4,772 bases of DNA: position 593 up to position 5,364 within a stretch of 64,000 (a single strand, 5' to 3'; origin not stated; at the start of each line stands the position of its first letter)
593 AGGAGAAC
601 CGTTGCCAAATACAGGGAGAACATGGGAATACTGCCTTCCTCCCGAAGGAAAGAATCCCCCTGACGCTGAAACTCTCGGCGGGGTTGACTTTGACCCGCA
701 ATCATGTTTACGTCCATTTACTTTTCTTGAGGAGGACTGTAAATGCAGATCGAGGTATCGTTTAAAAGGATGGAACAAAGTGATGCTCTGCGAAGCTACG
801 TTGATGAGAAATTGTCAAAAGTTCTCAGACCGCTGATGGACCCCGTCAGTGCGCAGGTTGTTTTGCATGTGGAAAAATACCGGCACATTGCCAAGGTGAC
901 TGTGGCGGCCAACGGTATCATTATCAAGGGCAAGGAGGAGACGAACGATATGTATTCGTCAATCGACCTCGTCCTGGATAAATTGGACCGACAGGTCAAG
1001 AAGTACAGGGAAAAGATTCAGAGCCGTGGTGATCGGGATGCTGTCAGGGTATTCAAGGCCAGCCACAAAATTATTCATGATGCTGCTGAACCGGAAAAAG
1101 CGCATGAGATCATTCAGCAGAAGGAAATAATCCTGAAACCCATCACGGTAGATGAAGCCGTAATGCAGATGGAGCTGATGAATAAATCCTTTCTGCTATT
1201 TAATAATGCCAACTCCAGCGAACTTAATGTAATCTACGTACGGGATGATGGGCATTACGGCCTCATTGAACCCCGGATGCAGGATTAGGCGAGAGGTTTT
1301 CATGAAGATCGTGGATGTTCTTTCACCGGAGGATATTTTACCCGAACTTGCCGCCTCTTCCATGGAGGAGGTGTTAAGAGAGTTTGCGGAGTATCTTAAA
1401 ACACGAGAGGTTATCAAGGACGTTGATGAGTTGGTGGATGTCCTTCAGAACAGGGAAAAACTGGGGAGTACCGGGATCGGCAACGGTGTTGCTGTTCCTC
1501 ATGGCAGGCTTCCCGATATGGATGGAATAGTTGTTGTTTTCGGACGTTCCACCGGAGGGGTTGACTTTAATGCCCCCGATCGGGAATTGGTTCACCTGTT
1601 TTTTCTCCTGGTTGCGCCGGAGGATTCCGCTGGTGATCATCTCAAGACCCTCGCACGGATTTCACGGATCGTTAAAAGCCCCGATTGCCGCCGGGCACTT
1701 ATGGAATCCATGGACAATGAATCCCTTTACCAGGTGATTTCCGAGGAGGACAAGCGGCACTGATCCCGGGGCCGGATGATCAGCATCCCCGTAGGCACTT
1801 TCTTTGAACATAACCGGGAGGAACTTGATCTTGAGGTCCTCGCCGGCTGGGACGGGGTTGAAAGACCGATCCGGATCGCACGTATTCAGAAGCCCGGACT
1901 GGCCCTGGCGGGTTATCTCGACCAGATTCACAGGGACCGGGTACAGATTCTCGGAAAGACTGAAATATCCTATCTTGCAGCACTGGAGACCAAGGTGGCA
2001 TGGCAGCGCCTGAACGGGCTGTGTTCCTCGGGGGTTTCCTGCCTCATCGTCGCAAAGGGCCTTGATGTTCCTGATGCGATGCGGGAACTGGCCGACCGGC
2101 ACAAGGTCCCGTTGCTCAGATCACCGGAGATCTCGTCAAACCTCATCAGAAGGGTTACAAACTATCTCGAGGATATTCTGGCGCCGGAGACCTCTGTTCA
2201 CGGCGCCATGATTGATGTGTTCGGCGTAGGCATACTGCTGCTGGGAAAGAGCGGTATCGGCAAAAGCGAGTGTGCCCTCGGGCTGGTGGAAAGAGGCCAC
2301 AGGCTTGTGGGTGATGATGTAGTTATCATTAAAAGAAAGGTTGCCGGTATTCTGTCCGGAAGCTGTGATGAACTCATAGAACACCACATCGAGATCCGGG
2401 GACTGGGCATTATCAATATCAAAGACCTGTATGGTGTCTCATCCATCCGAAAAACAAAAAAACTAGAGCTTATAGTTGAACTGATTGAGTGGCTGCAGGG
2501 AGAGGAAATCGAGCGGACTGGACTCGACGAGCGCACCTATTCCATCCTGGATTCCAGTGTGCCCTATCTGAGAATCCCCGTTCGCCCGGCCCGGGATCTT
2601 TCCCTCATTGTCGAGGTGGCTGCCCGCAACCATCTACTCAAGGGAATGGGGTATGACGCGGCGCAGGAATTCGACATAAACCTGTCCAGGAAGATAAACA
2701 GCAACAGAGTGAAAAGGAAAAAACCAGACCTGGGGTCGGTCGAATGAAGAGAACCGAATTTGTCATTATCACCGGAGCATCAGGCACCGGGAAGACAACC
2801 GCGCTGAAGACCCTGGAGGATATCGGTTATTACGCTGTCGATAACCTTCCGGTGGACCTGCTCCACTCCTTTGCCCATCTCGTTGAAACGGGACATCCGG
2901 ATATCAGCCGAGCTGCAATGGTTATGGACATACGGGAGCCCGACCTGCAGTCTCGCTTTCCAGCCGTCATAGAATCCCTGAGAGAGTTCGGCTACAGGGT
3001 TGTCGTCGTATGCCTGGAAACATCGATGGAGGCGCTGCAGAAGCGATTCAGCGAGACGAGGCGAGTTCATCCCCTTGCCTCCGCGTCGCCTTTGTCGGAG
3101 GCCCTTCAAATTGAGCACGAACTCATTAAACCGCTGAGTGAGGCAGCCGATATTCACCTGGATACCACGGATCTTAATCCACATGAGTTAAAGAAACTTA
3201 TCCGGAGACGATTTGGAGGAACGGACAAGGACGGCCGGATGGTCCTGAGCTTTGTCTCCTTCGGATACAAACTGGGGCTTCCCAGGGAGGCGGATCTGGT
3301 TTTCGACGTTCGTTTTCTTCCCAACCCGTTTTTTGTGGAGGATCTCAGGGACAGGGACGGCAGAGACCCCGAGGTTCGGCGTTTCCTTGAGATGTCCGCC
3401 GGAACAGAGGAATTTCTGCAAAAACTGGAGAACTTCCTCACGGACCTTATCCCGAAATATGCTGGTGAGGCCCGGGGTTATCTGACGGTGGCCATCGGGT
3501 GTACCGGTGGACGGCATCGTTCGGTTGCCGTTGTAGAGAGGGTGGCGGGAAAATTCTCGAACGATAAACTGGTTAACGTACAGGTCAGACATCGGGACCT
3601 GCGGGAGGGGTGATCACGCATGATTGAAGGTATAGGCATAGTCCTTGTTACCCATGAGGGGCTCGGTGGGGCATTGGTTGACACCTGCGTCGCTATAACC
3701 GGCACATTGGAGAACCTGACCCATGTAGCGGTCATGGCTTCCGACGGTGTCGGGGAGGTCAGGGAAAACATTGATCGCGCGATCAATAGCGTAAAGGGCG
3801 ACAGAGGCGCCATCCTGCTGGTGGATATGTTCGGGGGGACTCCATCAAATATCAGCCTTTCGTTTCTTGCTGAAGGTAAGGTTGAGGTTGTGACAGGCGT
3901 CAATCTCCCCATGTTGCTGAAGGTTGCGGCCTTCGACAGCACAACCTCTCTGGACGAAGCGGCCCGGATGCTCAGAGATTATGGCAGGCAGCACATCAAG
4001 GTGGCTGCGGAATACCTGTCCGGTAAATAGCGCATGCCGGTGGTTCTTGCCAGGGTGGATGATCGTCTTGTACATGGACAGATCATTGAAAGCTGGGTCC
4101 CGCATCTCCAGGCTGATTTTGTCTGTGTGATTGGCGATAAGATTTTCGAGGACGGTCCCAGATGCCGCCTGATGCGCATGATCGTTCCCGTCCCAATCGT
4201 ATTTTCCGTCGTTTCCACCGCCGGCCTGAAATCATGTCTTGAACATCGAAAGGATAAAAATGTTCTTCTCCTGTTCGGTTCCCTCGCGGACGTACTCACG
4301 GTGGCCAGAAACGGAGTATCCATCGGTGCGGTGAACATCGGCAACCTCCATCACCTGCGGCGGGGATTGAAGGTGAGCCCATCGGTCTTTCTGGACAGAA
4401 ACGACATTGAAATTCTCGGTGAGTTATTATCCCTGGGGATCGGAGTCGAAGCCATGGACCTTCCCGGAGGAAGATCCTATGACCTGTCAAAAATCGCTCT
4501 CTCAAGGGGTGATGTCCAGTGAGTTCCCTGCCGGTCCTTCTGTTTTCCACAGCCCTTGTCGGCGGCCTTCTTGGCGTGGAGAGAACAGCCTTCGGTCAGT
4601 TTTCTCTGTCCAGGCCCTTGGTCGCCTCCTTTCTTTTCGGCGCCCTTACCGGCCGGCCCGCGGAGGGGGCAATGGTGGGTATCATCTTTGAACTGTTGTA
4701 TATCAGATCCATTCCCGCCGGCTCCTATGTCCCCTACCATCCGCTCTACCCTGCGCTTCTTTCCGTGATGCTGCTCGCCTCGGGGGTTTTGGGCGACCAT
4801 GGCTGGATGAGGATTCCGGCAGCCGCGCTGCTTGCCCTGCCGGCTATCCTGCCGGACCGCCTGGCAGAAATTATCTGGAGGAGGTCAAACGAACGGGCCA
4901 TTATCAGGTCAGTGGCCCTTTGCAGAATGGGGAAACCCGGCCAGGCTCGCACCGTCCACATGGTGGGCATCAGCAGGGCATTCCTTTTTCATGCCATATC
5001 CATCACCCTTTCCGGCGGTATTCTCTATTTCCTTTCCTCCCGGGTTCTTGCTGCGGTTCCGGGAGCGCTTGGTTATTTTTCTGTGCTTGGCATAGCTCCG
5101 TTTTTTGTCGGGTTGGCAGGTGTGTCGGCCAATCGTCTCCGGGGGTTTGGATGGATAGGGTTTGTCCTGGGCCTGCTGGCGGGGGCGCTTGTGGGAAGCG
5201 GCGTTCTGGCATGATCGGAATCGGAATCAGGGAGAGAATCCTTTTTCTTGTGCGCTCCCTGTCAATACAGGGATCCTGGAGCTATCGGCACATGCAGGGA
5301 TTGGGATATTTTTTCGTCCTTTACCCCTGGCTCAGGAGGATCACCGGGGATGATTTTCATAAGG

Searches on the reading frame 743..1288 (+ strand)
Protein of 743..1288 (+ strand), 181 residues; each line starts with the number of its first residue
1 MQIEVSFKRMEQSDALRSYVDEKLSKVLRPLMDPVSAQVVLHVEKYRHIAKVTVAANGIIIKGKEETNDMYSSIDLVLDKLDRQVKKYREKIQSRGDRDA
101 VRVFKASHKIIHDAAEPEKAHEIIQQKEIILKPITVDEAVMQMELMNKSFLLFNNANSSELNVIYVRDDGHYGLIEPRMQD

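Call 80: search_protein_families(library=pfam, max_evalue=1e-8, proteins=[window:743-1288:+])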
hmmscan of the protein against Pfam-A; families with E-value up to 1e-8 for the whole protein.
window:743-1288:+ (181 aa): 2 families
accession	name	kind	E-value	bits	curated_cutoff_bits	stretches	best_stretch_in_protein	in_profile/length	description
PF02482.25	Ribosomal_S30AE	-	3.1e-23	82.7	23.7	1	3-93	1-88/88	Sigma 54 modulation protein / S30EA ribosomal protein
PF16321.10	Ribosom_S30AE_C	-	4.2e-23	81.3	25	1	119-174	2-57/57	Sigma 54 modulation/S30EA ribosomal protein C terminus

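Call 82: find_encoding_contigs(protein=window:743-1288:+, flank=10000, max_places=2)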
Protein window:743-1288:+ (181 aa): 12 contigs read that carry it; 2 places shown.
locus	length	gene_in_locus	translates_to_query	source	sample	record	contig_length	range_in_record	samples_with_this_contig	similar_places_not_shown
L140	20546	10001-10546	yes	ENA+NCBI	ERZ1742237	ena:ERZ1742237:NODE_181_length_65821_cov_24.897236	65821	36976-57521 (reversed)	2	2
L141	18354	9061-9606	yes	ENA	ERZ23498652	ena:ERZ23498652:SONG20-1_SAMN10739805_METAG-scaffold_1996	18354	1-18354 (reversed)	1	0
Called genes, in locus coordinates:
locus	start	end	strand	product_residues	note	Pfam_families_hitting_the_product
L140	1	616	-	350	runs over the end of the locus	PF13439:Glyco_transf_4, PF13579:Glyco_trans_4_4 (weak), PF20706:GT4-conflict, PF00534:Glycos_transf_1, PF13692:Glyco_trans_1_4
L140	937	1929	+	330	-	PF00294:PfkB, PF08543:Phos_pyr_kin (weak)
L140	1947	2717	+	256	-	PF02348:CTP_transf_3, PF12804:NTP_transf_3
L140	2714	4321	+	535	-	PF06418:CTP_synth_N, PF00117:GATase, PF07722:Peptidase_C26 (weak)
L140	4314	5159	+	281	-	PF00793:DAHP_synth_1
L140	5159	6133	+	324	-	PF13580:SIS_2 (faint), PF01380:SIS, PF00571:CBS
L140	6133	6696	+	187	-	PF00702:Hydrolase (faint), PF08282:Hydrolase_3 (weak)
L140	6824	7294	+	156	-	PF06835:LptC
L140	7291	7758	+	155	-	PF03968:LptD_N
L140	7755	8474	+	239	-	PF00005:ABC_tran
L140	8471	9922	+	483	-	PF00309:Sigma54_AID, PF04963:Sigma54_CBD, PF04552:Sigma54_DBD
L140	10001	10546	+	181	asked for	PF02482:Ribosomal_S30AE, PF16321:Ribosom_S30AE_C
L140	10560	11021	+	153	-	PF00359:PTS_EIIA_2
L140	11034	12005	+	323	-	PF02603:Hpr_kinase_N, PF07475:Hpr_kinase_C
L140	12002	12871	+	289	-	PF03668:RapZ-like_N, PF22740:PapZ_C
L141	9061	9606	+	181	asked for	PF02482:Ribosomal_S30AE, PF16321:Ribosom_S30AE_C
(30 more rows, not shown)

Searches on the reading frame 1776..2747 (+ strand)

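Call 80: search_protein_families(library=pfam, max_evalue=1e-8, proteins=[window:1776-2747:+])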
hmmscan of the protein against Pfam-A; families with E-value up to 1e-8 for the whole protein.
window:1776-2747:+ (323 aa): 2 families
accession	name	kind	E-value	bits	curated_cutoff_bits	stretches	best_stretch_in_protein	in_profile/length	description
PF07475.17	Hpr_kinase_C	-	4.2e-64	215.6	33.3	1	135-300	3-168/171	HPr Serine kinase C-terminal domain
PF02603.21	Hpr_kinase_N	-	4.3e-34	117.6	24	1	15-131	8-125/125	HPr Serine kinase N terminus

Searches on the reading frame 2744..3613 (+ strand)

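Call 80: search_protein_families(library=pfam, max_evalue=1e-8, proteins=[window:2744-3613:+])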
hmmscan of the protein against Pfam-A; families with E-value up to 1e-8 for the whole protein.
window:2744-3613:+ (289 aa): 2 families
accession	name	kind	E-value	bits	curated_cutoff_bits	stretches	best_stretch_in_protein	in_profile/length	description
PF22740.1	PapZ_C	-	7.7e-44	149.2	27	1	167-286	2-120/121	RapZ C-terminal domain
PF03668.21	RapZ-like_N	-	3.1e-41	141.2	25.4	1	5-160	2-157/158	RapZ-like N-terminal domain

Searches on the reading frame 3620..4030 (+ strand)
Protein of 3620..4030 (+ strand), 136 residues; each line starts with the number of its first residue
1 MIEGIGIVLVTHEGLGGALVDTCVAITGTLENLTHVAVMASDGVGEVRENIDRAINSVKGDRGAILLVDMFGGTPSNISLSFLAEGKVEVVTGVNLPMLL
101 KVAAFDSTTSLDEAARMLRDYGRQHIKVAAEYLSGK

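Call 80: search_protein_families(library=pfam, max_evalue=1e-8, proteins=[window:3620-4030:+])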
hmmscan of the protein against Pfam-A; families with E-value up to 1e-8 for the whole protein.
window:3620-4030:+ (136 aa): 1 family
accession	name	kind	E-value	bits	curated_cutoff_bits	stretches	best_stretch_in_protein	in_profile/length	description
PF03610.21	EIIA-man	-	1.1e-22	80.8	21.4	1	6-116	1-113/116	PTS system fructose IIA component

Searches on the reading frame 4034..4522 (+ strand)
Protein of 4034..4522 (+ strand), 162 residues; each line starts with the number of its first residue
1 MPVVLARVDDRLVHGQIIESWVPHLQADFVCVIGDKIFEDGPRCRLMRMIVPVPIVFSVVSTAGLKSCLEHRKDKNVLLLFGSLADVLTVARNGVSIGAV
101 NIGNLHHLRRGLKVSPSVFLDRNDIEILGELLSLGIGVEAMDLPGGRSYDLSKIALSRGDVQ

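Call 80: search_protein_families(library=pfam, max_evalue=1e-8, proteins=[window:4034-4522:+])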
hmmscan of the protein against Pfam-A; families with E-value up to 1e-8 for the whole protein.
window:4034-4522:+ (162 aa): 1 family
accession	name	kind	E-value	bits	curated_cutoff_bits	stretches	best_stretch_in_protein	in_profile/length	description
PF03830.20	PTSIIB_sorb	-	6.1e-32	111.4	27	1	3-145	1-145/148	PTS system sorbose subfamily IIB component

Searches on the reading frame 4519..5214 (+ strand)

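Call 80: search_protein_families(library=pfam, max_evalue=1e-8, proteins=[window:4519-5214:+])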
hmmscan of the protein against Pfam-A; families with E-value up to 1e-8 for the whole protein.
window:4519-5214:+ (231 aa): 1 family
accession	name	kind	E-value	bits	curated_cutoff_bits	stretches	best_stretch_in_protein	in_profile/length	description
PF03609.19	EII-Sor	-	4e-09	36.7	26.3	1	13-181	9-171/233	PTS system sorbose-specific iic component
